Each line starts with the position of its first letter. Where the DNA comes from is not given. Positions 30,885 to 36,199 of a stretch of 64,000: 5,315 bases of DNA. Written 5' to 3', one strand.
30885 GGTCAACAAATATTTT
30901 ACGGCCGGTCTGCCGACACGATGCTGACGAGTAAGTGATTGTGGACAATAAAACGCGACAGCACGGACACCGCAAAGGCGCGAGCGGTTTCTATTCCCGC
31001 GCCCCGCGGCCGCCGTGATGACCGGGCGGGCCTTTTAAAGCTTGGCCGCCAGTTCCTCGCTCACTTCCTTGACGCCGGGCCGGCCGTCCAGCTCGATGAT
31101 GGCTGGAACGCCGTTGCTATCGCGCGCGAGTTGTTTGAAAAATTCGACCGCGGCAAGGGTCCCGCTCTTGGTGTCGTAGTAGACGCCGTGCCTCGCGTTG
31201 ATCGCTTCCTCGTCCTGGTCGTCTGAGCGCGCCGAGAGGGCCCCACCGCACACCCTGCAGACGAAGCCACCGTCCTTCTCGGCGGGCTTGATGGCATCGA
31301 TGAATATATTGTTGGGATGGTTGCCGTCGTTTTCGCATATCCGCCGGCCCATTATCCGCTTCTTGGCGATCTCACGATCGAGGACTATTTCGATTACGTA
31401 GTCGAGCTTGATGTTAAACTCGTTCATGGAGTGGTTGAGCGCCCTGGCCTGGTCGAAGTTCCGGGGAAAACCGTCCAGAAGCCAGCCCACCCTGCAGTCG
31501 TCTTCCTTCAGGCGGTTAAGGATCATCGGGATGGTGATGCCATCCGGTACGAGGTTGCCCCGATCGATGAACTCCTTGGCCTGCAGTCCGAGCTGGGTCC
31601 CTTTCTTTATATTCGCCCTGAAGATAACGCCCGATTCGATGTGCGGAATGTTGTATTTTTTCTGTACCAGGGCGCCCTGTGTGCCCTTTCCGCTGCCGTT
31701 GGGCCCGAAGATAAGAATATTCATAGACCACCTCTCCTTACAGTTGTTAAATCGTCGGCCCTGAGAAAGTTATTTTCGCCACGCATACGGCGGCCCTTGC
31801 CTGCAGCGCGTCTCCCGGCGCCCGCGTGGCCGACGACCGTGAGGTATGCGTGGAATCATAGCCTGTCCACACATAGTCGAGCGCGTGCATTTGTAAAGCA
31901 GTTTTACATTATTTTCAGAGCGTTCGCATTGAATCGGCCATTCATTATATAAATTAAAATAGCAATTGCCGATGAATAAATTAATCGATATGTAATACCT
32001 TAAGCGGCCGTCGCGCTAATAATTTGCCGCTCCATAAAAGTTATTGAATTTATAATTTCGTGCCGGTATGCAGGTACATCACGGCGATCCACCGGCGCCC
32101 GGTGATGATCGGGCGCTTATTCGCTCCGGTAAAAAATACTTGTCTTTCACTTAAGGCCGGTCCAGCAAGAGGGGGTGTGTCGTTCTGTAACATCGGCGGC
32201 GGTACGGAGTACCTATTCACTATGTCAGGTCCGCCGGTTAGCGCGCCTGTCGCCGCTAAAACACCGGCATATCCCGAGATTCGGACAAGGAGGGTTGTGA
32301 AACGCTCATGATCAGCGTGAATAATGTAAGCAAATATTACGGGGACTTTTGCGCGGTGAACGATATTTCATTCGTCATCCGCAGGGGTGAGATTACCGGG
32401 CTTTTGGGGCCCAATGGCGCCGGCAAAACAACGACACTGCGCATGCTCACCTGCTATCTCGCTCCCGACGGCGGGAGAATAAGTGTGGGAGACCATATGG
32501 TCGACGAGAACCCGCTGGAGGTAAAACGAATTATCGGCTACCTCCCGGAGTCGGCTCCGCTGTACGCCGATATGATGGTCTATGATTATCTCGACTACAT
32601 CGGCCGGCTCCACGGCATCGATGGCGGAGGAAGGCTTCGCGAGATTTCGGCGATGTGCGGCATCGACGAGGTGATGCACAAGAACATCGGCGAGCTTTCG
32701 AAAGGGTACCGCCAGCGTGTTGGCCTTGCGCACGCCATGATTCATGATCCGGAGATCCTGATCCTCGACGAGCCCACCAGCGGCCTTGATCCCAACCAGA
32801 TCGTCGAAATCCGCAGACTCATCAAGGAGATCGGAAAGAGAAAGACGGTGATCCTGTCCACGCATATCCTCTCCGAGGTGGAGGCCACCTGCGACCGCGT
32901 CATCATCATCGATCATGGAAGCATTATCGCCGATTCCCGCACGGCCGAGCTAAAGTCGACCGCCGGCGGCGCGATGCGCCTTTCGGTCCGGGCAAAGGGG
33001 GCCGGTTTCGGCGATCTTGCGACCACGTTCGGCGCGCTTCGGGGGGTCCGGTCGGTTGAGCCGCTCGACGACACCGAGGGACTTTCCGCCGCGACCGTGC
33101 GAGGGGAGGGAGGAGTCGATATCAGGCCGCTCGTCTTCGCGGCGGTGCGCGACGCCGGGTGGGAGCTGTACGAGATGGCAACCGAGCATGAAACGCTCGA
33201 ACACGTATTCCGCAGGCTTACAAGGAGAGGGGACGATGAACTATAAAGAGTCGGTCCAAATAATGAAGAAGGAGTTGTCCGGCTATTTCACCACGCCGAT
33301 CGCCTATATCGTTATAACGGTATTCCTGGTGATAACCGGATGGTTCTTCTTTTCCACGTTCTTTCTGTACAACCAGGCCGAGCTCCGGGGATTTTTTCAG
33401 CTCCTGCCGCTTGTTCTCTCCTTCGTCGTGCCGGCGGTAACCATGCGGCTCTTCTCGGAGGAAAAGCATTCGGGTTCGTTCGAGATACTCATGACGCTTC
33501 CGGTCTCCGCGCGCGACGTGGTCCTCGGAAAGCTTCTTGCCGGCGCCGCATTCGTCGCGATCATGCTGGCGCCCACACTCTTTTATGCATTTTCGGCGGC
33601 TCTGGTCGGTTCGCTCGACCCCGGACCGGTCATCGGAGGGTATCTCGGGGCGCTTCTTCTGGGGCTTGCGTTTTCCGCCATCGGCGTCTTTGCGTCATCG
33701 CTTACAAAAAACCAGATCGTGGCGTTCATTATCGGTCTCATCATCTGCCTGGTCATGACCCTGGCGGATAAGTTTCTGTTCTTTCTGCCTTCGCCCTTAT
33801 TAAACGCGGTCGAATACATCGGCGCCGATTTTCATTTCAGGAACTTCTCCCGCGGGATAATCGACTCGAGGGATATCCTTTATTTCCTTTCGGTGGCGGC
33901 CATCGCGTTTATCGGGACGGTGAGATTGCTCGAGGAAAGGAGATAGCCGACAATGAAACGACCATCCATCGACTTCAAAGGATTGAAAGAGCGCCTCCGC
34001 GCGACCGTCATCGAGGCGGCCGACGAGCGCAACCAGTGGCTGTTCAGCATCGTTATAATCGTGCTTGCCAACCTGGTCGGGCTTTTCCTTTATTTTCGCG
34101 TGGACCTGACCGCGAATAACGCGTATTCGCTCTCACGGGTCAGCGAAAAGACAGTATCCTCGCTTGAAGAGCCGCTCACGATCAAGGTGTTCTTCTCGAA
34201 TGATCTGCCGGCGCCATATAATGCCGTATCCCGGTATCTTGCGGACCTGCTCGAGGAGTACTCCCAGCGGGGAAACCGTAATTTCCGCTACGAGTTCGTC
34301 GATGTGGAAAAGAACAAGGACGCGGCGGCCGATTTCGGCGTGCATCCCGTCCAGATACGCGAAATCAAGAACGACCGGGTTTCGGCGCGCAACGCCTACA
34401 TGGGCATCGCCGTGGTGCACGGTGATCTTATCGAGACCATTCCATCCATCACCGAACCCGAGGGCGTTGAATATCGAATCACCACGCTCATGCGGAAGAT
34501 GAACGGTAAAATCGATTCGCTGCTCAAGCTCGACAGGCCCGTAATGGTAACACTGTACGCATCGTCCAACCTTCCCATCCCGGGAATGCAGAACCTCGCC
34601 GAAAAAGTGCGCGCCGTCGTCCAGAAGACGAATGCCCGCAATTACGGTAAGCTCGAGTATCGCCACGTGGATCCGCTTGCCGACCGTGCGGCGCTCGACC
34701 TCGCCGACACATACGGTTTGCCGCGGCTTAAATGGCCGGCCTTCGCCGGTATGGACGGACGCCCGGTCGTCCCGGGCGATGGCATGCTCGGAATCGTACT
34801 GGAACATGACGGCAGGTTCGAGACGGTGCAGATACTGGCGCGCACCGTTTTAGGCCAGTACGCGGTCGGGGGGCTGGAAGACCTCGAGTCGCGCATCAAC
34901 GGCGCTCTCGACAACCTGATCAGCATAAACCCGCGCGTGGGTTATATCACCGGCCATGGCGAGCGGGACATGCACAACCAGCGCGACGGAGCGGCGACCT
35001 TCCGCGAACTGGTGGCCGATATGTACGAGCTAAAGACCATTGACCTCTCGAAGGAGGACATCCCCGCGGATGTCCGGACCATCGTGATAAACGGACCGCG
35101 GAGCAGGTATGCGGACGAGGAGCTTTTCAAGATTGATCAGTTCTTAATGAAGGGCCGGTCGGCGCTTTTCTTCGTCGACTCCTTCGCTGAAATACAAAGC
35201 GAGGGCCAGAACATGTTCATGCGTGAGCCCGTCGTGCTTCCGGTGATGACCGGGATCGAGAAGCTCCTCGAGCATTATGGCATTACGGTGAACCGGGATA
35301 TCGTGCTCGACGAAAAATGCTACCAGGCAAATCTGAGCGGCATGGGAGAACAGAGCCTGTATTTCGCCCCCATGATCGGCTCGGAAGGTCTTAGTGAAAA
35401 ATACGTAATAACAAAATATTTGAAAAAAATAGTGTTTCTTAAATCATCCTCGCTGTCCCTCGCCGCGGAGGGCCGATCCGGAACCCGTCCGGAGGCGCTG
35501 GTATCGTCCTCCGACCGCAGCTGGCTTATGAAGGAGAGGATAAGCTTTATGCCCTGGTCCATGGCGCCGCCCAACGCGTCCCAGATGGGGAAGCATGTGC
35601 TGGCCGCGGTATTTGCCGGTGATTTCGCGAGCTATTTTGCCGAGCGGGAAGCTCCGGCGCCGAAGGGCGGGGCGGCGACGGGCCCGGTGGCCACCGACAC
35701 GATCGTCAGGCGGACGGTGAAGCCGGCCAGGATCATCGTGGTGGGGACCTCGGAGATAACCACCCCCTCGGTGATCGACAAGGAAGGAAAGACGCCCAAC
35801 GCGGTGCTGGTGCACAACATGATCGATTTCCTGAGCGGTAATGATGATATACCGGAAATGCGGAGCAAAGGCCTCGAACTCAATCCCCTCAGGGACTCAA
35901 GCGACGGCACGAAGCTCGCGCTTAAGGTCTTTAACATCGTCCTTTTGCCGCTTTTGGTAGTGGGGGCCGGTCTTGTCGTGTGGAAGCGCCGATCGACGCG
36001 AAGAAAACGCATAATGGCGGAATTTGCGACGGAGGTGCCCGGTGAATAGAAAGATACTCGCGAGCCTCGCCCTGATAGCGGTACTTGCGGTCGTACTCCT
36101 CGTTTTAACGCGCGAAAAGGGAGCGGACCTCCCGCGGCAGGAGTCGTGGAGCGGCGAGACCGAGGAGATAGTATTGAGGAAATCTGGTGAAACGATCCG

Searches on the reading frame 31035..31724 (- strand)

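Call 50: search_protein_families(library=pfam, proteins=[window:31035-31724:-], max_evalue=0.00001)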
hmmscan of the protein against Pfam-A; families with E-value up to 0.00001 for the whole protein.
window:31035-31724:- (229 aa): 2 families
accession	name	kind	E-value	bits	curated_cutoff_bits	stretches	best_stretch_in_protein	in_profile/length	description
PF00406.28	ADK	-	1.9e-41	142.1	26.8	1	5-198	1-148/151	Adenylate kinase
PF13207.12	AAA_17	-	4.7e-20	72.7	27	1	6-127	1-122/136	AAA domain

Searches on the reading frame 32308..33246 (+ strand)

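Call 50: search_protein_families(library=pfam, proteins=[window:32308-33246:+], max_evalue=0.00001)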
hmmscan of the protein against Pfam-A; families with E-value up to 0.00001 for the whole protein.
window:32308-33246:+ (312 aa): 2 families
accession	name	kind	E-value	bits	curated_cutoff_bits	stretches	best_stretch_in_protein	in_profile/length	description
PF00005.33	ABC_tran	-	4e-27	95.9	25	1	17-158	1-137/137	ABC transporter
PF13304.12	AAA_21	-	5.2e-13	50.2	27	1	129-189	237-301/304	AAA domain, putative AbiEii toxin, Type IV TA system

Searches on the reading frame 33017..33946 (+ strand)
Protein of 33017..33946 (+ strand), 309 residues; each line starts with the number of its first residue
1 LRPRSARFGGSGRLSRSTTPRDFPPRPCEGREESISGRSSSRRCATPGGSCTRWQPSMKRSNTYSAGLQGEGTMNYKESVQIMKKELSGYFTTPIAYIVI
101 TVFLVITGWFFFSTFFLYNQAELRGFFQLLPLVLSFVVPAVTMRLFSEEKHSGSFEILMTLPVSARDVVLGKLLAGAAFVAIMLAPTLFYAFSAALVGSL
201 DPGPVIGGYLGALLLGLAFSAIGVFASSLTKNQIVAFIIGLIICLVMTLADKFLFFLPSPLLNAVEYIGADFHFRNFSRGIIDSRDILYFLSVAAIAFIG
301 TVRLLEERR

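Call 50: search_protein_families(library=pfam, proteins=[window:33017-33946:+], max_evalue=0.00001)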
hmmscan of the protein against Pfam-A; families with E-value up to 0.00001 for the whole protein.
window:33017-33946:+ (309 aa): 4 families
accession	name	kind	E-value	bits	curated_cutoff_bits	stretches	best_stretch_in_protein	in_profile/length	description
PF12679.13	ABC2_membrane_2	-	9.2e-13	48.5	27.2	1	124-250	68-198/283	ABC-2 family transporter protein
PF12698.13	ABC2_membrane_3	-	4.1e-09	36.4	31.6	1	125-255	163-290/347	ABC-2 family transporter protein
PF13346.12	ABC2_membrane_5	-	1.4e-06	28.4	25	1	103-249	15-162/205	ABC-2 family transporter protein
PF01061.29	ABC2_membrane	-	1.8e-06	28.1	26.9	1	82-250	6-176/211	ABC-2 type transporter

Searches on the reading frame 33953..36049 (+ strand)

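Call 50: search_protein_families(library=pfam, proteins=[window:33953-36049:+], max_evalue=0.00001)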
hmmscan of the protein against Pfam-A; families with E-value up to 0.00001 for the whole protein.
window:33953-36049:+ (698 aa): 3 families
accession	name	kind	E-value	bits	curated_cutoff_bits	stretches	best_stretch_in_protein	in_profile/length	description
PF09822.16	ABC_transp_aux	-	1.4e-48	166.1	34.7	1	327-607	2-263/288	ABC-type uncharacterized transport system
PF23357.1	DUF7088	-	5.1e-35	120.3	27.8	2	55-154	2-104/105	Domain of unknown function (DUF7088)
PF23355.1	IFT52_GIFT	-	4e-06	26.5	27.2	0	364-457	37-114/246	IFT52 GIFT domain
